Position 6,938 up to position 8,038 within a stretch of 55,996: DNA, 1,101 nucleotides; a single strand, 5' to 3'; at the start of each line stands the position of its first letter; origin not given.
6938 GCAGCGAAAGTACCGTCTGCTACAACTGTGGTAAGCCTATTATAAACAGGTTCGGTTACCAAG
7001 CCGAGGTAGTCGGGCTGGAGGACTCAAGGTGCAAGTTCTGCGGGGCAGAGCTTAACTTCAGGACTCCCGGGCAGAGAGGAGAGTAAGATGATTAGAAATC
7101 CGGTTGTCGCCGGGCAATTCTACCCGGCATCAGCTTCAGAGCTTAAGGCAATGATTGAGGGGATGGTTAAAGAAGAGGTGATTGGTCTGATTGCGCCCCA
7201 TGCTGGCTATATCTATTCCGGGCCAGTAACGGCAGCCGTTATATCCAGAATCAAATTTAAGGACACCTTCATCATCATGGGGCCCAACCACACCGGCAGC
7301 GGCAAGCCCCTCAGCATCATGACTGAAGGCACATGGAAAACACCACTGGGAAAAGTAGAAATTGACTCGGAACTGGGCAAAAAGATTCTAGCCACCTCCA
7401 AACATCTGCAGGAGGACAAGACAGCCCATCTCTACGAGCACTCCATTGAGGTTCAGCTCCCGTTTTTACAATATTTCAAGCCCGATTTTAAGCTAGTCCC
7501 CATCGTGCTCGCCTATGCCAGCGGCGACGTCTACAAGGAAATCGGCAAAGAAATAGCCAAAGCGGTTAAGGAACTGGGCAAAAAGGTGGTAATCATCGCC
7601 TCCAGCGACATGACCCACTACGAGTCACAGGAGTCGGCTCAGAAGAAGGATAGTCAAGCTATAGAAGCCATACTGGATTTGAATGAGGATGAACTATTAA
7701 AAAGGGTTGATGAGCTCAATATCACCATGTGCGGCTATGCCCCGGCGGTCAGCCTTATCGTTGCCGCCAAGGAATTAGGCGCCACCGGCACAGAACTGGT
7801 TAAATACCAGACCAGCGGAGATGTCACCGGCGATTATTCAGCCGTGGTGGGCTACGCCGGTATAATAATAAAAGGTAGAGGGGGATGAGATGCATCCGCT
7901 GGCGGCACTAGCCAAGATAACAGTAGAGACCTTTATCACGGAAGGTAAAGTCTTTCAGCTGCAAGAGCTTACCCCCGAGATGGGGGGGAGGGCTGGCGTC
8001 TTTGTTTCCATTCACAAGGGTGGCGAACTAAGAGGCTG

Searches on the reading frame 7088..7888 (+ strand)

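Call 6: search_protein_families(library=pfam, proteins=[window:7088-7888:+], max_evalue=0.01)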
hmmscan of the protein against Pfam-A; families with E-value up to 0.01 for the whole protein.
window:7088-7888:+ (266 aa): 2 families
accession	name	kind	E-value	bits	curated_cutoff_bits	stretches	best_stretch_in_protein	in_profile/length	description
PF01875.22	Memo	-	5e-82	275.6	27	1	5-259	2-268/269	Memo-like protein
PF02900.23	LigB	-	7.5e-08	32.2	26.3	1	83-205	79-208/269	Catalytic LigB subunit of aromatic ring-opening dioxygenase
